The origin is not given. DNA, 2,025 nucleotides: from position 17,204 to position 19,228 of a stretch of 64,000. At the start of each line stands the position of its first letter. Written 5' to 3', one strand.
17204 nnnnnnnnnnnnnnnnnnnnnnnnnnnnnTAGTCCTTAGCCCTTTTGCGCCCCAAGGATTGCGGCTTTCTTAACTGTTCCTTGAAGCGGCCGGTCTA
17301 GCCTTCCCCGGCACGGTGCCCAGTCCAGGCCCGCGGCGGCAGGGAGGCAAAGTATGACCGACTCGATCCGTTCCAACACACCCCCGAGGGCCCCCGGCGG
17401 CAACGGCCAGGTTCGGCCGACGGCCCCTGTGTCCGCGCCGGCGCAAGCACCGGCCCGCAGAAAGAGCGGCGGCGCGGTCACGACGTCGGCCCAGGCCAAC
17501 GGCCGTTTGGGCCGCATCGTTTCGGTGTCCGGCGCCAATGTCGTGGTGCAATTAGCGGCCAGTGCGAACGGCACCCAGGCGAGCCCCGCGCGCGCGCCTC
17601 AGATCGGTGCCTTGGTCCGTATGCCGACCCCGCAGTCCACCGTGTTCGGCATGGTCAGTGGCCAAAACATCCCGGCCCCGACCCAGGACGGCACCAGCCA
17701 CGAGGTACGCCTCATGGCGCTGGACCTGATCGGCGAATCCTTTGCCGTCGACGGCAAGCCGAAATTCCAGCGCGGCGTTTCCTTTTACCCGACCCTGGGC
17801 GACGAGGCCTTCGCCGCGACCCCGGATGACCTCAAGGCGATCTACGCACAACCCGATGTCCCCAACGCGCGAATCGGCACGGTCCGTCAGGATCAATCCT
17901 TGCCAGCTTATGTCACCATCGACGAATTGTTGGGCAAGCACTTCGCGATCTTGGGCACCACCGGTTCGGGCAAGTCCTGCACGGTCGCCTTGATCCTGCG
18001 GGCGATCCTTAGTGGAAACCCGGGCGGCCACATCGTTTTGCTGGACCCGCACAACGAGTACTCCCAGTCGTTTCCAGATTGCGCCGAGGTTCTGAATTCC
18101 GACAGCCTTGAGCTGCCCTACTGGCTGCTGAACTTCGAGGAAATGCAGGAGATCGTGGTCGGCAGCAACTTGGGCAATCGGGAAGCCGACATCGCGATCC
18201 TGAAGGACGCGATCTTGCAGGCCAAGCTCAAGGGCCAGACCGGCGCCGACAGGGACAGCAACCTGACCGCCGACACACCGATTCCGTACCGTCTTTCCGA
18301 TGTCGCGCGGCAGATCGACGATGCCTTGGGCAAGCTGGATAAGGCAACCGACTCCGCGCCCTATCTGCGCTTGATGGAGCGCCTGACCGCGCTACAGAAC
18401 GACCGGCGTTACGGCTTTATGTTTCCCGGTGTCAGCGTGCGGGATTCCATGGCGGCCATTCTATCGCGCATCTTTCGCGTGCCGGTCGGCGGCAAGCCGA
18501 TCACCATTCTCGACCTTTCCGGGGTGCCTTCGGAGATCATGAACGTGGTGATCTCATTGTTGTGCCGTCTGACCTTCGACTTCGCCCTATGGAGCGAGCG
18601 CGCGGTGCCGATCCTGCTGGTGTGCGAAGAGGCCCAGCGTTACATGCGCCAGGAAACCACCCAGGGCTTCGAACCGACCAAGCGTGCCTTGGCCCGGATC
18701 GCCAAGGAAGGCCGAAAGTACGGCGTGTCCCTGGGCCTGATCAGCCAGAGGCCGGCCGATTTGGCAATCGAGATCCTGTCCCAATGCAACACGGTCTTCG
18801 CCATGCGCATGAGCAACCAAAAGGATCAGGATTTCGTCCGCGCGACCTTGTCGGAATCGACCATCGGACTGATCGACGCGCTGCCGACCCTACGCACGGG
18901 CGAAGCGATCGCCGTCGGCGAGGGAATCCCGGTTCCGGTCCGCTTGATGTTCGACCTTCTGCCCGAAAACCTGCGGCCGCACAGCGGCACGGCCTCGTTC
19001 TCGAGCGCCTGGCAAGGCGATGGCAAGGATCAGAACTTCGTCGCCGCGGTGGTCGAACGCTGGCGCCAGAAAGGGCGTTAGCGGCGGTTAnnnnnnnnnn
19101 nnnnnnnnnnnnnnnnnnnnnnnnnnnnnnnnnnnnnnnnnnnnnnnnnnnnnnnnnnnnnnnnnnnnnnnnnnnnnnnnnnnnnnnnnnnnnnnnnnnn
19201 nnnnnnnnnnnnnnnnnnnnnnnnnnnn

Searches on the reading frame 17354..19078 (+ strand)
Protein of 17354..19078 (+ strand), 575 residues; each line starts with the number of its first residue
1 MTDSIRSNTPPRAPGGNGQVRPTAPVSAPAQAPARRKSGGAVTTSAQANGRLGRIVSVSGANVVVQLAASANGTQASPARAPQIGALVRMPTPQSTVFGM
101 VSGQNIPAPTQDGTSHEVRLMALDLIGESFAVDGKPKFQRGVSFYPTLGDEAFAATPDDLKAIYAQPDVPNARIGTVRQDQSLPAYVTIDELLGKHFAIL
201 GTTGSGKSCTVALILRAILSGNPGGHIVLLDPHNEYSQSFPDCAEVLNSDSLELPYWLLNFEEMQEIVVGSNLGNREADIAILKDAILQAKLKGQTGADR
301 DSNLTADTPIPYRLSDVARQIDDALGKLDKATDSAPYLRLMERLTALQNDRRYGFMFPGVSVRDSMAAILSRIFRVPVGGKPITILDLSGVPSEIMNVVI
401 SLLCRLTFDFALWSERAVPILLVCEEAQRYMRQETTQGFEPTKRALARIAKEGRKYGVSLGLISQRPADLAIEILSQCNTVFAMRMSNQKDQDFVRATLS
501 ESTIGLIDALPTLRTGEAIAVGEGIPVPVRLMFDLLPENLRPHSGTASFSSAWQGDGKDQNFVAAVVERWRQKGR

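Call 3: search_protein_families(library=pfam, proteins=[window:17354-19078:+], max_evalue=0.1)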
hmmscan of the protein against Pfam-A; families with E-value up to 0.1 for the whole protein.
window:17354-19078:+ (575 aa): 5 families
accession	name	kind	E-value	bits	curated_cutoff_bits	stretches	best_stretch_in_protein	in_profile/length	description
PF01935.23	DUF87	-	4.7e-43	148.3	23.2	1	173-406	2-219/220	Helicase HerA, central domain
PF12846.13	AAA_10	-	0.0001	21.9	27.5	1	195-248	22-76/362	AAA-like domain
PF01580.24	FtsK_SpoIIIE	-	0.00016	21.6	24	1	188-223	32-69/221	FtsK/SpoIIIE family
PF10412.15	TrwB_AAD_bind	-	0.00075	18.9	20.5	1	195-244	16-63/387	Type IV secretion-system coupling protein DNA-binding domain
PF11712.13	Vma12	-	0.043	14.2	25.5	1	330-412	16-95/137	Endoplasmic reticulum-based factor for assembly of V-ATPase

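Call 4: search_protein_families(library=padloc, proteins=[window:17354-19078:+], max_evalue=0.1)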
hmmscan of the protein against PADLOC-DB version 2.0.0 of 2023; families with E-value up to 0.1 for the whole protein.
window:17354-19078:+ (575 aa): 19 families
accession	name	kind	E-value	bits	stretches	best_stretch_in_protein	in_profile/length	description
PDLC04105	HerA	-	3e-125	417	1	46-573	6-572/576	-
PDLC02188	HerA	-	4.1e-74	248.4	2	334-571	329-577/578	-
PDLC04098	HerA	-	2e-72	242.8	2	280-572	385-685/686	-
PDLC04106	HerA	-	2.1e-65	219.5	2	277-572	361-664/667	-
PDLC04104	HerA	-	5.5e-64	214.3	1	246-573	32-374/379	-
PDLC04102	HerA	-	3.1e-61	205.5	2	339-556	414-640/654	-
PDLC02185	HerA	-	2.9e-48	163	2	382-555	407-581/585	-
PDLC04103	HerA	-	6.3e-47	158.2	2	337-555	356-576/579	-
PDLC04100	HerA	-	4e-46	155.9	2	361-559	380-578/580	-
PDLC04101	HerA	-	1.2e-34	117.8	1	113-400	80-397/400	-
PDLC04097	HerA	-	6.3e-34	115.6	2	381-555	432-613/618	-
PDLC04140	mad8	-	1.5e-23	81.8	1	174-531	6-297/314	mads_8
PDLC04107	HerA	-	3.7e-19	66.9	1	47-313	9-305/306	-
PDLC01055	HerA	-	3.5e-15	53.8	2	407-488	407-484/532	Type III coevolved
PDLC04099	HerA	-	7.8e-15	52.7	1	114-238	82-212/214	-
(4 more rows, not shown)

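Call 5: search_protein_families(library=ncbifam, proteins=[window:17354-19078:+], max_evalue=0.1)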
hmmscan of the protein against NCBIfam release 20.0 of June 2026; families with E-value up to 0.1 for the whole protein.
window:17354-19078:+ (575 aa): 19 families
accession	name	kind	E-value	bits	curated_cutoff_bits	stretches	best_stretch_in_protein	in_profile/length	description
NF042944.1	HerA_antiphage_2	equivalog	5.1e-79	266.6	850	2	337-564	332-571/576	anti-phage-associated helicase HerA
NF042943.1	HerA_antiphage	equivalog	1.3e-44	152.8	800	2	361-553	374-566/566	anti-phage-associated helicase HerA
NF040819.1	helicase_HerA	equivalog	3.1e-41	141.5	970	2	417-529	401-510/561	DNA double-strand break repair helicase HerA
NF040937.1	HerA_Thermprot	equivalog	1.2e-30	106.4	800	1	146-534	97-462/487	DNA double-strand break repair helicase HerA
NF053655.1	CedD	equivalog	2.6e-21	75.9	600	2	384-529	384-521/527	DNA-translocating ATPase CedD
NF033849.1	ser_rich_anae_1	subfamily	3.4e-14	51.2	650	1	314-502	913-1106/1163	serine-rich protein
NF045975.1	VirB4_plasma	equivalog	3.1e-05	21.9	590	1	198-238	519-557/894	Mbov_0397 family ICE element conjugal transfer ATPase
TIGR02746.1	TraC-F-type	equivalog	6.3e-05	21.1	567.05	1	381-471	601-689/800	type IV secretion system protein TraC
NF041017.1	DNA_import_CedB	equivalog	7e-05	21.6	700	1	382-474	434-523/590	DNA import protein CedB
TIGR03925.1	T7SS_EccC_b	equivalog_domain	0.00015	20.2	346.55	1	162-236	330-405/564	type VII secretion protein EccCb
NF041214.1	plasmid_TraB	equivalog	0.0002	20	800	0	422-495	350-418/639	plasmid transfer protein TraB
NF045971.1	conju_CD1110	equivalog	0.0012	17.2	325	1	198-238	419-458/752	VirB4-like conjugal transfer ATPase, CD1110 family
TIGR03743.1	SXT_TraD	subfamily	0.0024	16.4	366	1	184-235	166-214/636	conjugative transfer system coupling protein TraD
NF008364.0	PRK11160.1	equivalog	0.012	14.3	630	1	188-220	360-392/575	heme ABC transporter ATP-binding protein/permease CydC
TIGR02868.1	CydC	equivalog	0.015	14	329.05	1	184-220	351-387/530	thiol reductant ABC exporter subunit CydC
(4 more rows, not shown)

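Call 8: search_solved_structures(query=window:17354-19078:+, max_evalue=0.001)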
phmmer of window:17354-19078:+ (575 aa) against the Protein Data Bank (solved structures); distinct sequences matched with E-value up to 0.001: 9.
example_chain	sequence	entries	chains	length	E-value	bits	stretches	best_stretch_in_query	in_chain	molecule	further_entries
8wiv_A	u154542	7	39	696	6.4e-78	266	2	340-573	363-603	Helicase HerA central domain-containing protein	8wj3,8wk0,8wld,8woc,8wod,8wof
8ziq_M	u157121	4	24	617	6e-60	206.6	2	339-573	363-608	HerA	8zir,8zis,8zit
9c1m_M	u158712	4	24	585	1e-59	205.9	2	378-573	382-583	ATP-binding protein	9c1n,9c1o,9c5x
8xau_A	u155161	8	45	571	4e-56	194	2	337-571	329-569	ATP-binding protein | HerA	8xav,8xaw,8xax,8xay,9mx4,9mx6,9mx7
9x1l_A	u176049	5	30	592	8.7e-32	113.7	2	416-530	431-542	DNA helicase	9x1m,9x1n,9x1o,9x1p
8j4u_M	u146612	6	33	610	2.2e-31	112.3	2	404-554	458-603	Nucleoside triphosphate hydrolase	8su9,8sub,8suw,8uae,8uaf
8yho_A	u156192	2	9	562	1e-24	90.3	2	415-532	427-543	DUF87 domain-containing protein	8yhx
4d2i_A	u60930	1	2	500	6.5e-22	81.1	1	146-537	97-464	HERA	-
8wet_A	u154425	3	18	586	5.6e-08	35.1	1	381-495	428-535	TdpA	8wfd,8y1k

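Call 13: find_homologous_proteins(query=window:17354-19078:+, max_evalue=1e-50)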
Query window:17354-19078:+ (575 aa): 7985 proteins with E <= 1e-50 among 8000 candidates; the best 120 are listed.
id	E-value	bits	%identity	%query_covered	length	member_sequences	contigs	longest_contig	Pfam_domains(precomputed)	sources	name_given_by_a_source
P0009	0.0e+0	1277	100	100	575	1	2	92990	PF01935.24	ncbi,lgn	-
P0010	2.3e-273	926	73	100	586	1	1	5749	PF01935.24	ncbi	-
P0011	2.5e-269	913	73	100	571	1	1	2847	PF01935.24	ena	-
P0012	1.1e-268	911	71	100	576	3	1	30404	PF01935.24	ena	-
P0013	2.0e-267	906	72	100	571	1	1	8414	PF01935.24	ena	-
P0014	5.9e-267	905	72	100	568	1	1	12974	PF01935.24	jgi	-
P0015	1.1e-266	904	72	100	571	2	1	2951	PF01935.24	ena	-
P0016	6.4e-266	901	71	100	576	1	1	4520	PF01935.24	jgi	-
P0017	4.8e-265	899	71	100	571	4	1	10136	PF01935.24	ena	-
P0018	1.6e-264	897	73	100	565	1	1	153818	PF01935.24,PF01580.25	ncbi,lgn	-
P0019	1.3e-263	894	71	100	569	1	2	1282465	PF01935.24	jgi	jgi:DNA helicase HerA-like ATPase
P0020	1.0e-260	884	71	100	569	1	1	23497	PF01935.24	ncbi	-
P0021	2.1e-247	840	82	80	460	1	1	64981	PF10412.16,PF01935.24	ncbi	-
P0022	1.7e-246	837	69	97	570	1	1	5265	PF01935.24,PF01580.25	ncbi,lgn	ncbi:MAG: ATP-binding protein [Kiloniellaceae bacterium]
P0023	7.3e-234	796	65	100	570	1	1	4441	PF01935.24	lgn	-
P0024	7.0e-233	792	63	98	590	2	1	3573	PF01935.24,PF01580.25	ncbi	-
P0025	1.4e-232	791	62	98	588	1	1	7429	PF01935.24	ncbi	-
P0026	2.1e-232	791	67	92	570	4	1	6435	PF01935.24,PF01580.25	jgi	jgi:hypothetical protein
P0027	3.4e-232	790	62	98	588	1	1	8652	PF01935.24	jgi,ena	-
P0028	3.4e-232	790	62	98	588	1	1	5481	PF01935.24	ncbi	-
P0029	4.8e-232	790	63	98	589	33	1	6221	PF10412.16,PF01935.24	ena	-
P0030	5.7e-232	789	64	95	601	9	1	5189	PF01935.24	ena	-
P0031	6.9e-232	789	61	95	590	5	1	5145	PF01935.24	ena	-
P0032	6.0e-231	786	64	94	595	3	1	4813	PF01935.24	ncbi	-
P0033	4.1e-230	783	63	96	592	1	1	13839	PF01935.24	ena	-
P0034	5.9e-230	783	61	100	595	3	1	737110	PF01935.24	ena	-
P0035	1.3e-229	782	62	99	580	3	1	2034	PF01935.24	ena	-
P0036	6.5e-229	779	64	92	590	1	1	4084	PF01935.24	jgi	jgi:DNA helicase HerA-like ATPase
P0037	1.4e-228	778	66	94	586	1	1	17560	PF01935.24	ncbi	-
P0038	2.7e-228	777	61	97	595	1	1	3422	PF01935.24,PF01580.25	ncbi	-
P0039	3.6e-228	777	65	91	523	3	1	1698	PF01935.24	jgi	jgi:hypothetical protein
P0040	4.1e-228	777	65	93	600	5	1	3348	PF10412.16,PF01935.24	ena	-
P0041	4.5e-228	776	66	91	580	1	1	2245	PF01935.24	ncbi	-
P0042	8.4e-228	776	66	91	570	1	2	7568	PF01935.24,PF01580.25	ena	-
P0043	1.1e-227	775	66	91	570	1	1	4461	PF01935.24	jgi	-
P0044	7.3e-227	772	64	92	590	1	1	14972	PF01935.24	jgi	-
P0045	1.0e-226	772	64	92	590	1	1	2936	PF01935.24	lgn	-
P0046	2.0e-226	771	66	91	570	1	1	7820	PF01935.24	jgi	-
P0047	2.2e-226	771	64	92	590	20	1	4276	PF01935.24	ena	-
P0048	5.2e-226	770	65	91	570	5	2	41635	PF01935.24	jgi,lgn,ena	-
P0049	1.1e-225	769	65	91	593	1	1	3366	PF01935.24,PF01580.25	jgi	jgi:DNA helicase HerA-like ATPase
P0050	4.9e-225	766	65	94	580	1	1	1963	PF10412.16,PF01935.24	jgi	jgi:DNA helicase HerA-like ATPase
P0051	1.6e-224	765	65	91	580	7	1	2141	PF10412.16,PF01935.24,PF01580.25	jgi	jgi:DNA helicase HerA-like ATPase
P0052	6.5e-224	763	64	92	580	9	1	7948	PF01935.24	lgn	-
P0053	7.4e-224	763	65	91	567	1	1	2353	PF10412.16,PF01935.24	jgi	jgi:DNA helicase HerA-like ATPase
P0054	2.3e-223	761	65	91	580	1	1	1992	PF01935.24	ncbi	-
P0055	3.8e-223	760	67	91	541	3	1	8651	PF10412.16,PF01935.24,PF01580.25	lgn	-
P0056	4.2e-223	760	65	91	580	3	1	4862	PF01935.24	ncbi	-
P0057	5.1e-223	760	65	91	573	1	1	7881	PF10412.16,PF01935.24,PF01580.25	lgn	-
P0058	7.6e-222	756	64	92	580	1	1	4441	PF01935.24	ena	-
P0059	8.2e-222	756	65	91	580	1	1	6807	PF10412.16,PF01935.24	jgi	jgi:DNA helicase HerA-like ATPase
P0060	5.4e-221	753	64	92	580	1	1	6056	PF01935.24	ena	-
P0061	2.3e-220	751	64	91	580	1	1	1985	PF10412.16,PF01935.24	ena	-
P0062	6.5e-220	750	64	91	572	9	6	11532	PF10412.16,PF01935.24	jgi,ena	jgi:DNA helicase HerA-like ATPase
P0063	9.2e-220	749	64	91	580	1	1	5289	PF10412.16,PF01935.24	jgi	jgi:hypothetical protein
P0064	3.3e-219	747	64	91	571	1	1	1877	PF01935.24,PF01580.25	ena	-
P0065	1.1e-218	745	64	91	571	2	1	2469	PF01935.24,PF01580.25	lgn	-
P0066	1.2e-218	745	64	91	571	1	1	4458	PF01935.24,PF01580.25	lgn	-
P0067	1.2e-218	745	64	91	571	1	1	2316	PF01935.24,PF01580.25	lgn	-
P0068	6.2e-218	743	60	98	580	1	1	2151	PF01935.24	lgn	-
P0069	1.7e-217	742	64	92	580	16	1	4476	PF10412.16,PF01935.24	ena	-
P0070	4.1e-217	740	67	86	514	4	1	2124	PF01935.24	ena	-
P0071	9.9e-217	739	62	92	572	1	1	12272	PF01935.24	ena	-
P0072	1.4e-216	739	63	92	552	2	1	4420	PF01935.24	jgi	jgi:DNA helicase HerA-like ATPase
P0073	5.0e-215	733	62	96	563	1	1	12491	PF01935.24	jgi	jgi:DNA helicase HerA-like ATPase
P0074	2.3e-214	731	63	91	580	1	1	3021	PF01935.24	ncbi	-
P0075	1.8e-213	728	67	83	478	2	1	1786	PF01935.24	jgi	jgi:DNA helicase HerA-like ATPase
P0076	1.9e-213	728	66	85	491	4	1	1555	PF10412.16,PF01935.24,PF01580.25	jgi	jgi:DNA helicase HerA-like ATPase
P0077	6.9e-213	726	62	91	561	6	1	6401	PF10412.16,PF01935.24,PF01580.25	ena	-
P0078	9.6e-213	726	62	91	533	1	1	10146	PF01935.24,PF01580.25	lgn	-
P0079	4.0e-211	721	60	95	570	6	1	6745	PF01935.24,PF01580.25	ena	-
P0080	6.1e-211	720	59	94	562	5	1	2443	PF10412.16,PF01935.24,PF01580.25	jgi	-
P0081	1.4e-210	719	60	95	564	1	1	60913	PF01935.24,PF01580.25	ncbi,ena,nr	ncbi:MAG: DUF87 domain-containing protein [Alphaproteobacteria bacterium]|nr:DUF87 domain-containing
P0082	2.0e-209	715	58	99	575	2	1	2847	PF01935.24,PF01580.25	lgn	-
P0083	2.1e-209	715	68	80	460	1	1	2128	PF01935.24,PF01580.25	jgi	jgi:DNA helicase HerA-like ATPase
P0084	2.6e-209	715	61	91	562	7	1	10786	PF01935.24,PF01580.25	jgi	jgi:DNA helicase HerA-like ATPase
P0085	1.3e-208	712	61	91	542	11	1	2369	PF01935.24,PF01580.25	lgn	-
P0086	2.1e-208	712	60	91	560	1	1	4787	PF01935.24,PF01580.25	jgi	jgi:hypothetical protein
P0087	2.5e-208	711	61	91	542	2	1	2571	PF01935.24,PF01580.25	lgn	-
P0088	4.1e-208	711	61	91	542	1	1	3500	PF01935.24,PF01580.25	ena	-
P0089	1.7e-207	709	61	91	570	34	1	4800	PF01935.24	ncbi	-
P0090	2.2e-207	708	58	93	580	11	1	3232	PF01935.24,PF01580.25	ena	-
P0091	4.0e-207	707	61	92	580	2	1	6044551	PF01935.24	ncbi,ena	-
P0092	1.1e-206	706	67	80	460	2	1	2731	PF01935.24,PF01580.25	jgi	jgi:DNA helicase HerA-like ATPase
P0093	1.3e-206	706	56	97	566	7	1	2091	PF10412.16,PF01935.24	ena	-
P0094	1.2e-205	703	58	95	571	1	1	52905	PF01935.24,PF01580.25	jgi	jgi:hypothetical protein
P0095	1.4e-205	702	60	93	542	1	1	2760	PF01935.24,PF01580.25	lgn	-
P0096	2.0e-205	702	60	91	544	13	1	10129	PF01935.24,PF01580.25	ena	-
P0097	2.3e-205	702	60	92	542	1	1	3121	PF01935.24,PF01580.25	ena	-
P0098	5.0e-205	700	57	98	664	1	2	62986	PF10412.16,PF01935.24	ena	-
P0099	2.0e-204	698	59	89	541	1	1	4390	PF10412.16,PF01935.24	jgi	-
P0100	2.7e-204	698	57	96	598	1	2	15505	PF01935.24,PF01580.25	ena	-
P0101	7.9e-203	693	57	95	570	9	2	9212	PF10412.16,PF01935.24,PF01580.25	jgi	-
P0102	1.3e-202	692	57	95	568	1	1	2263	PF01935.24,PF01580.25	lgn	-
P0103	1.7e-202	692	58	96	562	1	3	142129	PF10412.16,PF01935.24,PF01580.25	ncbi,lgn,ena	-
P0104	2.4e-202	692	58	90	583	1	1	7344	PF01935.24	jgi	-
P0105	2.6e-202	691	58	92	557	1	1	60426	PF01935.24,PF01580.25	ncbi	-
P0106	2.9e-202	691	58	94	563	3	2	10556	PF10412.16,PF01935.24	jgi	jgi:DNA helicase HerA-like ATPase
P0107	3.2e-202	691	57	95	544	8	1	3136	PF01935.24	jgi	jgi:DNA helicase HerA-like ATPase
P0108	4.2e-202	691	58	90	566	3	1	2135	PF10412.16,PF01935.24,PF01580.25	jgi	jgi:DNA helicase HerA-like ATPase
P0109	4.5e-202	691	59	91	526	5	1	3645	PF10412.16,PF01935.24,PF01580.25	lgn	-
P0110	4.8e-202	691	56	94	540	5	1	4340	PF01935.24,PF01580.25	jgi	jgi:DNA helicase HerA-like ATPase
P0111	9.7e-202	690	58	91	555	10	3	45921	PF01935.24,PF01580.25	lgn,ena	-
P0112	1.1e-201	689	58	92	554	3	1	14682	PF01935.24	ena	-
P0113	1.2e-201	689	59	86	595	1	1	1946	PF01935.24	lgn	-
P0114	1.5e-201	689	58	91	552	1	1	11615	PF01935.24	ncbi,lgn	-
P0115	1.5e-201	689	60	91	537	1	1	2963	PF01935.24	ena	-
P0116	1.7e-201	689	59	86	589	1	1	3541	PF01935.24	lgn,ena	-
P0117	2.1e-201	688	58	90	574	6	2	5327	PF01935.24,PF01580.25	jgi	-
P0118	2.4e-201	688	54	91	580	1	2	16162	PF01935.24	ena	-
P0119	2.4e-201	688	58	91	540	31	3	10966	PF01935.24,PF01580.25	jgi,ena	jgi:DNA helicase HerA-like ATPase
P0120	2.5e-201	688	57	91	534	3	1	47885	PF01935.24,PF01580.25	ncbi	ncbi:MAG: DUF87 domain-containing protein [Pseudomonadota bacterium]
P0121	2.7e-201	688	59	93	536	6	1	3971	PF10412.16,PF01935.24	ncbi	-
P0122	3.1e-201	688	58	91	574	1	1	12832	PF01935.24,PF01580.25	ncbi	-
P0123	3.4e-201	688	61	88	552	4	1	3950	PF01935.24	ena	-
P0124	4.3e-201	687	60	92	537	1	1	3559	PF01935.24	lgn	-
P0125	8.8e-201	686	60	91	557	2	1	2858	PF01935.24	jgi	jgi:hypothetical protein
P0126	1.0e-200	686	59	91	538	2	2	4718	PF01935.24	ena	-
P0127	2.1e-200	685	59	91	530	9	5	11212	PF10412.16,PF01935.24,PF01580.25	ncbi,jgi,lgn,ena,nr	ncbi:MAG: DUF87 domain-containing protein [Rhodospirillales bacterium]|nr:DUF87 domain-containing pr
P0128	2.1e-200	685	59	92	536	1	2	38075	PF01935.24,PF01580.25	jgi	-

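Call 16: find_encoding_contigs(protein=P0019, flank=7000, max_places=2)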
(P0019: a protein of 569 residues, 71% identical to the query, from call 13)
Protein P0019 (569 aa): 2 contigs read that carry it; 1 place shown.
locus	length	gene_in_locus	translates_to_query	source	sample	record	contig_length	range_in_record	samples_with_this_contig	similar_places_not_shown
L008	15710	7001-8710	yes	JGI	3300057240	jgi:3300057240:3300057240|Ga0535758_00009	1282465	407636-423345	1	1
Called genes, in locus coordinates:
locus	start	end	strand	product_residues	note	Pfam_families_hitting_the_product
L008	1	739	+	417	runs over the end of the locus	PF07690:MFS_1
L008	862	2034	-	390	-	PF02749:QRPTase_N (weak)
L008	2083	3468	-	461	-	PF01474:DAHP_synth_2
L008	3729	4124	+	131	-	PF01042:Ribonuc_L-PSP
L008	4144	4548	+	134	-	PF00903:Glyoxalase, PF13669:Glyoxalase_4 (weak)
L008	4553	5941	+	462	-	PF07719:TPR_2 (faint), PF13431:TPR_17 (faint)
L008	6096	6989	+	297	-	PF00512:HisKA, PF02518:HATPase_c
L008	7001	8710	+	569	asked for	PF01935:DUF87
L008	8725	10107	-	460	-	PF03486:HI0933_like (faint), PF07992:Pyr_redox_2, PF13738:Pyr_redox_3, PF00070:Pyr_redox, PF02852:Pyr_redox_dim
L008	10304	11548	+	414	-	PF09594:GT87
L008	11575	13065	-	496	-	PF00171:Aldedh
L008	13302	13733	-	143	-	PF00072:Response_reg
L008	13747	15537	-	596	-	PF00512:HisKA, PF02518:HATPase_c, PF00072:Response_reg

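Call 17: find_encoding_contigs(protein=P0018, flank=7000, max_places=2)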
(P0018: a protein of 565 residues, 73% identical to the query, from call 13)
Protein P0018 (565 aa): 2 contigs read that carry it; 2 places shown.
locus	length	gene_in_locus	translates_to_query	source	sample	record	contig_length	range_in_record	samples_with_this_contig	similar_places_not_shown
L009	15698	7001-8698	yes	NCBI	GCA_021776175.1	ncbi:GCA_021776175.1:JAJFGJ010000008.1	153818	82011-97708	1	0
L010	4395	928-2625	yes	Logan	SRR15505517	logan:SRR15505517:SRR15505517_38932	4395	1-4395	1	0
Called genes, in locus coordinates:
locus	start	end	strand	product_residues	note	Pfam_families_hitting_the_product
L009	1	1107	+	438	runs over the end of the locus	PF07690:MFS_1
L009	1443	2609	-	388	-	PF02749:QRPTase_N (weak)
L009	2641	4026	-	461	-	PF01474:DAHP_synth_2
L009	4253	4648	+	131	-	PF01042:Ribonuc_L-PSP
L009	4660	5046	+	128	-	PF00903:Glyoxalase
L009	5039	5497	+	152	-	PF01986:DUF123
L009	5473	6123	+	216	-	PF13431:TPR_17 (faint)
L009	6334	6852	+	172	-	-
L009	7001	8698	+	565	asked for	PF01580:FtsK_SpoIIIE (faint), PF01935:DUF87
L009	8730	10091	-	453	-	PF03486:HI0933_like (faint), PF07992:Pyr_redox_2, PF12831:FAD_oxidored (weak), PF13738:Pyr_redox_3, PF00070:Pyr_redox, PF02852:Pyr_redox_dim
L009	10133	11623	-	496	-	PF00171:Aldedh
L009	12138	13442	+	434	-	-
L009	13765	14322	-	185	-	PF06073:DUF934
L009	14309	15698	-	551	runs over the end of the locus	PF03460:NIR_SIR_ferr, PF01077:NIR_SIR, PF03460:NIR_SIR_ferr, PF01077:NIR_SIR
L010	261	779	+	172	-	-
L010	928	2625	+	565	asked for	PF01580:FtsK_SpoIIIE (faint), PF01935:DUF87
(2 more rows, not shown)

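Call 18: find_encoding_contigs(protein=P0091, flank=7000, max_places=2)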
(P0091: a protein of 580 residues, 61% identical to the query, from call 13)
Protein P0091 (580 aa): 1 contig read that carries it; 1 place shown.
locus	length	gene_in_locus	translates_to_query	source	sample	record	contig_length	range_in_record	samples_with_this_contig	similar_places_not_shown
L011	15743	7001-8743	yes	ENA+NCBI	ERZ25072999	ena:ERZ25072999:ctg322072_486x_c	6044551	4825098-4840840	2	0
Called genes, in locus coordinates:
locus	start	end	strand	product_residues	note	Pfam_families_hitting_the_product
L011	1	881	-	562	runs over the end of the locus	PF00005:ABC_tran, PF13304:AAA_21 (faint), PF00005:ABC_tran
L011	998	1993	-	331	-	PF02608:Bmp, PF13407:Peripla_BP_4 (weak)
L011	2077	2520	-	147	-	PF01741:MscL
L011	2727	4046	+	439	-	PF07992:Pyr_redox_2 (faint), PF00070:Pyr_redox (faint), PF00890:FAD_binding_2 (weak), PF01266:DAO, PF12831:FAD_oxidored (faint), PF13450:NAD_binding_8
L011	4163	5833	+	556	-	PF00749:tRNA-synt_1c, PF03950:tRNA-synt_1c_C, PF20974:tRNA-synt_1c_C2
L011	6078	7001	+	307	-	PF00512:HisKA, PF02518:HATPase_c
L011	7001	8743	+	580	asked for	PF01935:DUF87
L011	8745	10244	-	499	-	PF00884:Sulfatase, PF16347:SGSH_C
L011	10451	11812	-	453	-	PF12708:Pect-lyase_RHGA_epim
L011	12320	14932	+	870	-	PF17201:Cache_3-Cache_2 (weak), PF00672:HAMP, PF08447:PAS_3 (weak), PF00512:HisKA, PF02518:HATPase_c, PF00072:Response_reg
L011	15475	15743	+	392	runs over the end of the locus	PF07221:GlcNAc_2-epim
